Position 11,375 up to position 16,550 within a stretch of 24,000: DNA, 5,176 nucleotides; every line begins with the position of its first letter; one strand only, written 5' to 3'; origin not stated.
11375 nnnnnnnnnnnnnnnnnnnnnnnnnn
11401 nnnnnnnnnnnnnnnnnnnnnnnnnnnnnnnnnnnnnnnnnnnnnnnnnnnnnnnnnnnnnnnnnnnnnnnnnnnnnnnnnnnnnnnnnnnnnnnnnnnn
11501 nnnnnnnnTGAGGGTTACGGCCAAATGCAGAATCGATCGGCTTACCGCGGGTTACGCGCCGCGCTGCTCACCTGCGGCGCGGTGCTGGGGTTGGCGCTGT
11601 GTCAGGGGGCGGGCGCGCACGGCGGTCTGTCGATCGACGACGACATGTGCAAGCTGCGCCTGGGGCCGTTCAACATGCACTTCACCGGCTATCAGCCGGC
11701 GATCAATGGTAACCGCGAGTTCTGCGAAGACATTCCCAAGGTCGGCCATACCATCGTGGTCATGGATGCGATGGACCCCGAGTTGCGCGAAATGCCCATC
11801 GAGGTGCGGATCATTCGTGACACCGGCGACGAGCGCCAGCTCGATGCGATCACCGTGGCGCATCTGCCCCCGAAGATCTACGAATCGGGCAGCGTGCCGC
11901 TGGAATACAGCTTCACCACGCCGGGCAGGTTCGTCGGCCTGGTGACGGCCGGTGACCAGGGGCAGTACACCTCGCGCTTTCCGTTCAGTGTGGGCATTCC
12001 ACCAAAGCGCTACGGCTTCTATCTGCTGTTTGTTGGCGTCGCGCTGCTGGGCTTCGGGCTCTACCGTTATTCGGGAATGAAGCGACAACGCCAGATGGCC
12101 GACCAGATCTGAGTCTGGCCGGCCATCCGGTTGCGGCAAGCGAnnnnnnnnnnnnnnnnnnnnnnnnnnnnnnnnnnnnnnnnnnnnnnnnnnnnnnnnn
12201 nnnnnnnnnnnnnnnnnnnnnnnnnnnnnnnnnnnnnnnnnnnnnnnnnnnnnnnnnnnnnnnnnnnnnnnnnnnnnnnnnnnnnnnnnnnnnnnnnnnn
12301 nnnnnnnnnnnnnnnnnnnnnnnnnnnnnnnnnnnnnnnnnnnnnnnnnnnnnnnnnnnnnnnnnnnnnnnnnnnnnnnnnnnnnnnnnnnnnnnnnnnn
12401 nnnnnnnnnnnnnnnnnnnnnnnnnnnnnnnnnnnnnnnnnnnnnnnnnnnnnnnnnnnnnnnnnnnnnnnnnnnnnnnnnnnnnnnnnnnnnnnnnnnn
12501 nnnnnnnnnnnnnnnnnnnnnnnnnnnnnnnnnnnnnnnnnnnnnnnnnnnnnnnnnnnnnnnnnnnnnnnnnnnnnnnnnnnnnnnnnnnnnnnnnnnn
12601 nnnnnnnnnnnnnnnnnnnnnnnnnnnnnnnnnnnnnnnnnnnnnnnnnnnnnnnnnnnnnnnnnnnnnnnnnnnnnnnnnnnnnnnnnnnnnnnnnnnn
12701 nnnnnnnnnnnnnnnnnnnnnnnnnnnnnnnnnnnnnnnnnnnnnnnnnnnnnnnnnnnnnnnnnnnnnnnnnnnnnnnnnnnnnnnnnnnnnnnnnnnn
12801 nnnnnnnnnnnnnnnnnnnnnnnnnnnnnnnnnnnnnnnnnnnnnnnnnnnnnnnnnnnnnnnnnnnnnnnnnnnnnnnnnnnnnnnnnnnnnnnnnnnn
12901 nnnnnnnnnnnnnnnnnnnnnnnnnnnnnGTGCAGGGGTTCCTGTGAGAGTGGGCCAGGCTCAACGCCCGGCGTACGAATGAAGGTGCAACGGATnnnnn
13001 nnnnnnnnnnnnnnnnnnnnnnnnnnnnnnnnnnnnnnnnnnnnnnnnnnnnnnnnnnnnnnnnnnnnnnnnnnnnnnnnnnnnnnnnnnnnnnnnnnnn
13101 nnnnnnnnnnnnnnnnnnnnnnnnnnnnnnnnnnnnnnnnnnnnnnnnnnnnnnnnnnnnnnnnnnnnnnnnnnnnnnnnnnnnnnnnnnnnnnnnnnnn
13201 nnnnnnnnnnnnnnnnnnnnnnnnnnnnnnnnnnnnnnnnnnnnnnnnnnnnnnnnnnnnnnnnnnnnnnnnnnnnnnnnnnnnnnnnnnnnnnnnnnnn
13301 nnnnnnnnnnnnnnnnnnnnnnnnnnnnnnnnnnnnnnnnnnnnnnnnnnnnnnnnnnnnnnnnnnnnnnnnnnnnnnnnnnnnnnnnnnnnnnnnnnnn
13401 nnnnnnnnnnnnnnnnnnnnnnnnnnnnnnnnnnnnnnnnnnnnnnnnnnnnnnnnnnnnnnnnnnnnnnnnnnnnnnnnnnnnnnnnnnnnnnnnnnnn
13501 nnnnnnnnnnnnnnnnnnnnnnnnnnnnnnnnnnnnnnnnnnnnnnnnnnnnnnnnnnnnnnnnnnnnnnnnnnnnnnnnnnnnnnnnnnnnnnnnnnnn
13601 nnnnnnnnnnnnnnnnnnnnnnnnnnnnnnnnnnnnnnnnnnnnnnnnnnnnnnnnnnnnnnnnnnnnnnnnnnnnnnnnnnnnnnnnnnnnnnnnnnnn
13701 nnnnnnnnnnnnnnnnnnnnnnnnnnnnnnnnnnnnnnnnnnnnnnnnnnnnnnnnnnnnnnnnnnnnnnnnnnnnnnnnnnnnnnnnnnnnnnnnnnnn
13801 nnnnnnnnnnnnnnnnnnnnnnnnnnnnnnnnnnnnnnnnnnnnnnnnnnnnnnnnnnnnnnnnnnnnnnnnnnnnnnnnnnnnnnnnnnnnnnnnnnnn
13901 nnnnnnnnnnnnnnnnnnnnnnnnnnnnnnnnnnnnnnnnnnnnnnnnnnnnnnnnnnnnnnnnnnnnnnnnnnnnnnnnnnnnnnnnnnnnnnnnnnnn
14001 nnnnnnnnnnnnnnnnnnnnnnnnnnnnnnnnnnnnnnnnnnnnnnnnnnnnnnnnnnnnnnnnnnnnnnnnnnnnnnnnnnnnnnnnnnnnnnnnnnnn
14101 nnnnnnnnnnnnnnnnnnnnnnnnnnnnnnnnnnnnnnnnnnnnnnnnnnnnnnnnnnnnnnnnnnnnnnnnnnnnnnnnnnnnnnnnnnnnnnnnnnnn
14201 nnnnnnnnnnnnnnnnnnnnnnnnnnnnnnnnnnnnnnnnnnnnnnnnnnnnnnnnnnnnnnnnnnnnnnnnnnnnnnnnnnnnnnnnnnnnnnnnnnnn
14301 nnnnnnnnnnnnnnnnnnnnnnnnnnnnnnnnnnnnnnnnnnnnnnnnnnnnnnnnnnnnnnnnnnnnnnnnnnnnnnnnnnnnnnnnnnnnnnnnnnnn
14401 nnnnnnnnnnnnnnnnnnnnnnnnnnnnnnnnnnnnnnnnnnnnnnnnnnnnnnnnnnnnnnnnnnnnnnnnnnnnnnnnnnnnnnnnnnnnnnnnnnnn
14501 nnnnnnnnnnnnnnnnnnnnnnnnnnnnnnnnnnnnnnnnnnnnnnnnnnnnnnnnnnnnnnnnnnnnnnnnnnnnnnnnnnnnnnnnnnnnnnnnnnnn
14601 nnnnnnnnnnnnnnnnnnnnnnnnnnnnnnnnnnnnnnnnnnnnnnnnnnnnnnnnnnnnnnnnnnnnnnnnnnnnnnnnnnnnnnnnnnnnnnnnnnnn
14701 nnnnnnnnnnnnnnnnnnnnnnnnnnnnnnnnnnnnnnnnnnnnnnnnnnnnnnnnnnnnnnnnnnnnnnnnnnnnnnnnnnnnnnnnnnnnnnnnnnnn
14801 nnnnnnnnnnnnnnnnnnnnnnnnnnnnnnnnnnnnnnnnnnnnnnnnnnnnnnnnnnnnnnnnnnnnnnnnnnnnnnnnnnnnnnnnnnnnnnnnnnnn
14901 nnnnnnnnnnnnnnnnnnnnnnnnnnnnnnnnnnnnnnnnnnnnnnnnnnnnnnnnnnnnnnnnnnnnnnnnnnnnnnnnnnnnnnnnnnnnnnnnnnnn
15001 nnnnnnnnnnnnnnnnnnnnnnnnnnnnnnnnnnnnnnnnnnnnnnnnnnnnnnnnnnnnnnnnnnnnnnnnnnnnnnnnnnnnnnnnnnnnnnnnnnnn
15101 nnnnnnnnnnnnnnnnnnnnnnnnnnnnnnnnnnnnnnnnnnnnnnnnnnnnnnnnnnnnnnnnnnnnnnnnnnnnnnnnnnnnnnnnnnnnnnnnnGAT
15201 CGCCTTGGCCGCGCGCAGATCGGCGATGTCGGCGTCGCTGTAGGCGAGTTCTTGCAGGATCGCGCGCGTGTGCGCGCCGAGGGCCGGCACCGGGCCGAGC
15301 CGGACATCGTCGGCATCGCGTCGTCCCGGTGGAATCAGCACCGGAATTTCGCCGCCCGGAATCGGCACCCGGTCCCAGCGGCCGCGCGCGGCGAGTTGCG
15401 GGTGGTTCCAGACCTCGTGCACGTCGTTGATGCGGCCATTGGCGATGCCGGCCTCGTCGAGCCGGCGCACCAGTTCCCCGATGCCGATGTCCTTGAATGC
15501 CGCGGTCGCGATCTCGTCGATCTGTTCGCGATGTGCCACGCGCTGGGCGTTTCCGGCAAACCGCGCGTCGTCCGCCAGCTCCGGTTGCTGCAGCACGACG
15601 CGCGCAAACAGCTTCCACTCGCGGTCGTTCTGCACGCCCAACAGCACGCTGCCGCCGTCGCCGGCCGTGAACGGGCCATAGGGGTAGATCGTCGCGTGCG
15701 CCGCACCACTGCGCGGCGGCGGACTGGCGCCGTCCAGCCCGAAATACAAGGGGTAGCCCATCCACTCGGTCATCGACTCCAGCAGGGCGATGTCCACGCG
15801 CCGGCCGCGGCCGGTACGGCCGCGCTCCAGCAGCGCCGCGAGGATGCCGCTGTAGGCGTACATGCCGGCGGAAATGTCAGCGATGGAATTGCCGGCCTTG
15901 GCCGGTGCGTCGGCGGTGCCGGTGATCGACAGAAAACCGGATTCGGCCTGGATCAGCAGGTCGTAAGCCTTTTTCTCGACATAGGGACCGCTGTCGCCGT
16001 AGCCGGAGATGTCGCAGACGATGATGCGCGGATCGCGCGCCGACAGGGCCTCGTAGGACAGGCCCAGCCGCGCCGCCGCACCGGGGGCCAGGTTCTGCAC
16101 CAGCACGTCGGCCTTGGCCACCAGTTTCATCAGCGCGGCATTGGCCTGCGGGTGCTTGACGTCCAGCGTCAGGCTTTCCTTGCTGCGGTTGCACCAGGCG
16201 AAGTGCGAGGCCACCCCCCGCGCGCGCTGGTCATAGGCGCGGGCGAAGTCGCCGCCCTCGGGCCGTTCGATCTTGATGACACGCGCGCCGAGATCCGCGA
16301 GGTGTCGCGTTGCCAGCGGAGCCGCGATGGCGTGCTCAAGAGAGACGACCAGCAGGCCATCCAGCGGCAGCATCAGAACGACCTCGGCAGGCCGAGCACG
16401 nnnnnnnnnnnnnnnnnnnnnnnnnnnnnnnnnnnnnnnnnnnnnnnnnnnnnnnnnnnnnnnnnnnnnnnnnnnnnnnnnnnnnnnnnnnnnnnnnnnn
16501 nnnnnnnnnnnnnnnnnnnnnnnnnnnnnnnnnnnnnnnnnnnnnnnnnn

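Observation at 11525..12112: Fourth operon gene: periplasmic Cys/Met/His-rich protein with a predicted N-terminal His and a C-terminal membrane anchor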

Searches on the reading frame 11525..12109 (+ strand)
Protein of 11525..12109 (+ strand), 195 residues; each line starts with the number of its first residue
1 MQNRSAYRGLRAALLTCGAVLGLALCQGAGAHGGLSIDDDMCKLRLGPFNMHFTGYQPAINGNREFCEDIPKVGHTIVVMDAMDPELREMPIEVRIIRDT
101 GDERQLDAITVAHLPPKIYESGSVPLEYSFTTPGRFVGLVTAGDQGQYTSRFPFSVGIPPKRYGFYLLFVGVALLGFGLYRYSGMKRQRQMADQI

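Call 3: search_protein_families(library=pfam, proteins=[window:11525-12109:+], max_evalue=1)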
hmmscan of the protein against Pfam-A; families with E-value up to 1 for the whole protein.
window:11525-12109:+ (195 aa): 0 families

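Call 4: search_protein_families(library=ncbifam, proteins=[window:11525-12109:+], max_evalue=1)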
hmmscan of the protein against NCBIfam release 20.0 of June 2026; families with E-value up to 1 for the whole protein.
window:11525-12109:+ (195 aa): 0 families

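Call 5: search_solved_structures(query=window:11525-12109:+, max_evalue=10, show_alignments=3)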
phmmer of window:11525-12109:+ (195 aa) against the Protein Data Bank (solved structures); distinct sequences matched with E-value up to 10: 1.
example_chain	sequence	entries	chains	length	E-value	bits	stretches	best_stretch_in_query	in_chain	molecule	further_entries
6cpd_A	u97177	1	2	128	3.4e-22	82.2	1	40-157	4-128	PmoD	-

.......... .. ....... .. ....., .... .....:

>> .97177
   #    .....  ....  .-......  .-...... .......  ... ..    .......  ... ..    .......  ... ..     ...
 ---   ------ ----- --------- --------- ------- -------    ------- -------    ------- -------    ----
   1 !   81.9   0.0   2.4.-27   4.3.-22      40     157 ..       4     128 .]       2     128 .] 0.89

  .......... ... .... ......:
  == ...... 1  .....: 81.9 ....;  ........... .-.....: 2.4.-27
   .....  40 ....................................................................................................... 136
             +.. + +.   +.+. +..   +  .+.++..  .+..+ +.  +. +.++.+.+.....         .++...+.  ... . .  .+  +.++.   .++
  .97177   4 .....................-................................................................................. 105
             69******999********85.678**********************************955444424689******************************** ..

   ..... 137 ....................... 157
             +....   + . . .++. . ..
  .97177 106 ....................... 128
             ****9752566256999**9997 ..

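Call 6: find_homologous_proteins(query=window:11525-12109:+, max_evalue=0.001)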
Query window:11525-12109:+ (195 aa): 1431 proteins with E <= 0.001 among 2190 candidates; the best 120 are listed.
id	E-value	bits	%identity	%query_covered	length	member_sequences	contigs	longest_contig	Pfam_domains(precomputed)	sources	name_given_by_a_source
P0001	3.2e-125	433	98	99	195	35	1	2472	-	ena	-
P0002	1.5e-113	395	90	99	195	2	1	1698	-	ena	-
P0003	7.4e-109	380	85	99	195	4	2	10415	-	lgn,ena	-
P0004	9.8e-107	373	85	99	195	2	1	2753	-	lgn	-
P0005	2.5e-105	368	83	99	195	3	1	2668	-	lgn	-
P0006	4.2e-105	368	83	99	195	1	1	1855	-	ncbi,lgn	-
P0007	2.7e-104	365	82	99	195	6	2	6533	-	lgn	-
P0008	2.4e-94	332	84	85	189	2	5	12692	-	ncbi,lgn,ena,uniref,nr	ncbi:hypothetical protein [Nevskia sp.]|uniref:hypothetical protein n=1 Tax=Nevskia sp. TaxID=192929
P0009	2.0e-93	329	83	86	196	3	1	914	-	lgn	-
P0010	2.8e-92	326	81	90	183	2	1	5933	-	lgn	-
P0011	9.4e-89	314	100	71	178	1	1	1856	-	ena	-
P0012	5.0e-88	312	74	94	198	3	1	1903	-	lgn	-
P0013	3.3e-86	306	73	92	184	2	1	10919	-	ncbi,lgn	-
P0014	8.7e-77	275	69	88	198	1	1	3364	-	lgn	-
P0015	9.7e-77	275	66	92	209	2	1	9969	-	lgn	-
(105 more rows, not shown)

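Call 19: find_related_loci(query=A1, collection=genome_contigs, flank=8000)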
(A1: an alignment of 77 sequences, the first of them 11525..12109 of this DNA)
Query A1 (195 aa) in genome_contigs; peptide patterns used: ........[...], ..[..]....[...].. (x = any residue, [..] = any of these).
598 stretches matched a pattern (row limit reached: there are more); 551 encode a relative of the query (tblastn E <= 1e-3); the best 80 are kept; 80 distinct loci.
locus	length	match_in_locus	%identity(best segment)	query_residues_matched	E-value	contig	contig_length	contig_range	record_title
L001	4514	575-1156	98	1-194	8e-131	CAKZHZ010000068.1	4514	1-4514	MAG TPA_asm: uncultured Polycyclovorans sp. isolate SRR6145088_bin.25_CONCOCT_v1.1_MAG genome assembly, contig: ERZ10233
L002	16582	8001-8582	84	1-194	4e-112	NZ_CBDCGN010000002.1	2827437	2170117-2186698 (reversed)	MAG: Panacagrimonas sp. isolate 3b64437c-ac86-4a82-997b-2364ac0c834f contig_2, whole genome shotgun sequence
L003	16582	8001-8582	80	1-194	2e-105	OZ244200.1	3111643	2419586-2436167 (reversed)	MAG: Nevskiaceae bacterium isolate a30037f1-2f2d-460e-b8a4-1e6901c61d5d genome assembly, chromosome: 1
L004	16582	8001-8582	83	1-194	1e-103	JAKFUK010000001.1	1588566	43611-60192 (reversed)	MAG: Nevskia sp. isolate D1_Bin_22 D1_0000001, whole genome shotgun sequence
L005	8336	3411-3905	84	28-192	3e-94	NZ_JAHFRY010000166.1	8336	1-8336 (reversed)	MAG: Nevskia sp. isolate nzgw585 NODE_7224_length_8337_cov_3.526655, whole genome shotgun sequence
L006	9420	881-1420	73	15-194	3e-90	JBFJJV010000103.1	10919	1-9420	MAG: Panacagrimonas sp. isolate Mix_sand17.2022.03.D.34 k141_31068_length_10919_cov_18.3033, whole genome shotgun sequen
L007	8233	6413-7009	57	1-187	1e-73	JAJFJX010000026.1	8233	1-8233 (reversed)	MAG: Panacagrimonas sp. isolate OFTM46 OFTM46_25, whole genome shotgun sequence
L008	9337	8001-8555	60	8-193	4e-73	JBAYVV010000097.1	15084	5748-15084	MAG: Sterolibacterium sp. isolate SO_2016_LW3_68 scaffold05624_LW162_2016, whole genome shotgun sequence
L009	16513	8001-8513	72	29-192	1e-72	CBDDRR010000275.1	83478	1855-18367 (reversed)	uncultured bacterium isolate s12_90 genome assembly, contig: k141_1618985, whole genome shotgun sequence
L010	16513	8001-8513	72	29-192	1e-72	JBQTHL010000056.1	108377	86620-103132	MAG: Panacagrimonas sp. isolate SAW216 c_000000192600, whole genome shotgun sequence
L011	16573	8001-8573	56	1-194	1e-67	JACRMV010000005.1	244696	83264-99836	MAG: Rhodocyclales bacterium isolate NC_groundwater_1916_Pr3_S2p5_61_40 SR2-18-S2p5_coassembly_scaffold_209027, whole ge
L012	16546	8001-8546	57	3-189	4e-67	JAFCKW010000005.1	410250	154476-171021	Bradyrhizobium diazoefficiens strain SZCCT0138 NODE_5, whole genome shotgun sequence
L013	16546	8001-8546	57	3-189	5e-67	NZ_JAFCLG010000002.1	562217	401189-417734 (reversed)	Bradyrhizobium manausense strain SZCCT0118 NODE_2, whole genome shotgun sequence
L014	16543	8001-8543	55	1-187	7e-65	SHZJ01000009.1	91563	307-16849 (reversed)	MAG: Gammaproteobacteria bacterium isolate Baikal-deep-G146 BACOMB-C672, whole genome shotgun sequence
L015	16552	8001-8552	55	8-192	1e-63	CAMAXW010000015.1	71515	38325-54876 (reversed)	MAG: Klebsiella pneumoniae isolate MH-08apr19-131 genome assembly, contig: MH-08apr19-C770, whole genome shotgun sequenc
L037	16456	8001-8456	58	31-183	2e-56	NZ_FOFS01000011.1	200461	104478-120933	Solimonas aquatica strain DSM 25927, whole genome shotgun sequence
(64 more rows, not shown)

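Call 25: search_protein_representatives(protein=window:11525-12109:+)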
Query: 195 residues. Proteins with E-value up to 0.001 (for the whole library): 657; up to 1e-10: 400; up to 1e-30: 48. The best 150 are listed.
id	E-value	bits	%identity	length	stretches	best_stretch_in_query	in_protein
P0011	3.0e-89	314.2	99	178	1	1-141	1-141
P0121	6.8e-55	202.1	57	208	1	9-189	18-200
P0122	7.7e-50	185.6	55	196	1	21-172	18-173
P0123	3.8e-49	183.3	56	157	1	8-157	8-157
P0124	7.0e-49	182.4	67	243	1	41-167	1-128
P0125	1.2e-47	178.4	49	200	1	14-189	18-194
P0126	1.0e-45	172.1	58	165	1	19-148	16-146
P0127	1.2e-44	168.6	54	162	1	38-189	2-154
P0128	1.2e-42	162.1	49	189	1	19-190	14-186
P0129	3.9e-42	160.4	53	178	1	29-179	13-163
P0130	7.3e-42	159.5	48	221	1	13-188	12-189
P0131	3.5e-41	157.3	50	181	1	10-147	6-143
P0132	2.1e-40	154.7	61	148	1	51-180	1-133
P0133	9.8e-40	152.6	49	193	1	19-193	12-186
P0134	2.1e-39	151.5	48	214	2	62-185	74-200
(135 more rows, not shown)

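Call 29: predict_structure(alignment_id=A1)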
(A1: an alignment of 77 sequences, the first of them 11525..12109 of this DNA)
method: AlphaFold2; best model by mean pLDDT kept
length: 195 residues; sequences in the alignment: 77
mean_pLDDT: 91.2   pTM: 0.74
mean pLDDT of the five models: 91.2, 90.7, 90.4, 89.8, 89.0
residues with pLDDT >= 90: 147; 70-90: 36; 50-70: 12; < 50: 0
segments of 3 or more residues with pLDDT < 50: none
pLDDT, mean of each block of 10 residues (from residue 1): 72 91 80 64 93 95 89 96 97 97 94 98 98 97 97 93 91 97 94 88
secondary structure, 60 per line:
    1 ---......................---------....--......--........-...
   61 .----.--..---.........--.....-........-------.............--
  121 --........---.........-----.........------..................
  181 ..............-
elements in order: H4-25 E35-38 E41-46 E49-56 H58-61 E74-82 H85-89 E91-98 H106-109 E110-118 E123-130 E134-142 E148-156 H163-194

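Call 36: fold_search(model_id=the predicted structure, library=pdb)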
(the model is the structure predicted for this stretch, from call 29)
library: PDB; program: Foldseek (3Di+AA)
matches with E <= 10: 1969; with E <= 0.001: 10
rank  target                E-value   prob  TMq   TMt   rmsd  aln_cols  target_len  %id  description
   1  6cpd_B                3.1e-13  1.00  0.56  0.84   2.2       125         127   39  Crystal structure of PmoD soluble domain from Methylocystis sp. ATCC 49242 (Rockwell) (released 2018-10-31)
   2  6cpd_A                9.9e-13  1.00  0.55  0.84   2.5       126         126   39  Crystal structure of PmoD soluble domain from Methylocystis sp. ATCC 49242 (Rockwell) (released 2018-10-31)
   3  6pal_B                1.3e-04  1.00  0.33  0.18   5.2       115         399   12  Bacteroides uniformis endo-laminarinase BuGH158 from the beta(1,3)-glucan utilization locus (released 2020-04-01)
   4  6pal_A                3.2e-04  1.00  0.31  0.17   6.6       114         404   13  Bacteroides uniformis endo-laminarinase BuGH158 from the beta(1,3)-glucan utilization locus (released 2020-04-01)
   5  9p26                  3.8e-04  1.00  0.34  0.18   6.0       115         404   14  Crystal structure of GH158(Pro) at 1.40 angstrom resolution (released 2026-03-11)
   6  6oe6_B                5.3e-04  1.00  0.38  0.62   4.6       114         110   13  Structure of a Uncharacterized protein from Leptospira interrogans serogroup Icterohaemorrhagiae serovar Copenhageni ( (released 2019-04-17)
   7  6oe6_A                5.9e-04  1.00  0.37  0.54   5.0       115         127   14  Structure of a Uncharacterized protein from Leptospira interrogans serogroup Icterohaemorrhagiae serovar Copenhageni ( (released 2019-04-17)
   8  9p25                  7.8e-04  1.00  0.33  0.18   6.0       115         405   15  Crystal structure of GH158(Pro) at 0.89 angstrom resolution (released 2026-03-11)
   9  9oro_A                8.7e-04  1.00  0.31  0.16   5.6        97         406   16  Crystal structure of GH158(Pro) soaked with laminaritetraose at 1.31 angstrom resolution (released 2026-03-11)
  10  9p2f_A                9.7e-04  1.00  0.31  0.16   8.4       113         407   17  Crystal structure of GH158(Pro) soaked with mixed linkage (G4G3G) oligosaccharide at 1.15 angstrom resolution (released 2026-03-11)
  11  4brj                  1.4e-03  1.00  0.31  0.44   5.0        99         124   13  Superoxide reductase (Neelaredoxin) from Ignicoccus hospitalis T24K (released 2014-06-11)
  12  3qzb                  1.9e-03  1.00  0.30  0.41   5.9       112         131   16  Crystal structure of a putative superoxide reductase (TM0658) from THERMOTOGA MARITIMA at 1.10 A resolution (released 2011-03-30)
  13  3idu_B                2.6e-03  0.99  0.25  0.38   5.3       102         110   11  Crystal Structure of the CARDB domain of the PF1109 protein in complex with di-metal ions from Pyrococcus furiosus, No (released 2009-08-04)
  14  4bk8                  4.1e-03  1.00  0.30  0.44   4.9        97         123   12  Superoxide reductase (Neelaredoxin) from Ignicoccus hospitalis (released 2014-04-02)
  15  2amu                  4.1e-03  1.00  0.30  0.41   5.9       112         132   16  CRYSTAL STRUCTURE OF A PUTATIVE SUPEROXIDE REDUCTASE (TM0658) FROM THERMOTOGA MARITIMA AT 2.00 A RESOLUTION (released 2005-08-23)
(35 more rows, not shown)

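Call 70: predict_structure(alignment_id=A2)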
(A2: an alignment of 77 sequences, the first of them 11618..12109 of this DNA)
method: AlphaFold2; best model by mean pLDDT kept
length: 164 residues; sequences in the alignment: 77
mean_pLDDT: 88.8   pTM: 0.71
mean pLDDT of the five models: 88.8, 87.8, 87.0, 86.9, 84.9
residues with pLDDT >= 90: 113; 70-90: 41; 50-70: 4; < 50: 6
segments of 3 or more residues with pLDDT < 50: 1-4
pLDDT, mean of each block of 10 residues (from residue 1): 51 93 91 88 95 96 92 82 96 96 95 94 88 87 96 86 74
secondary structure, 60 per line:
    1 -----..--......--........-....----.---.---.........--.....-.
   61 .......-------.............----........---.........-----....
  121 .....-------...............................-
elements in order: E10-15 E18-25 H27-30 E43-51 H54-58 E60-67 H75-78 E79-87 E92-99 E103-111 E117-125 H133-163

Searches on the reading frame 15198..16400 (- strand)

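Call 50: search_protein_families(library=pfam, proteins=[window:15198-16400:-], max_evalue=0.00001)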
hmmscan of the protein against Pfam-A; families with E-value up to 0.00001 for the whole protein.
window:15198-16400:- (401 aa): 1 family
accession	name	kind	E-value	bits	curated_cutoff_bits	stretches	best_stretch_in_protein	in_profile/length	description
PF02515.22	CoA_transf_3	-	5.3e-104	348.7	23.3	1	13-378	1-366/366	CoA-transferase family III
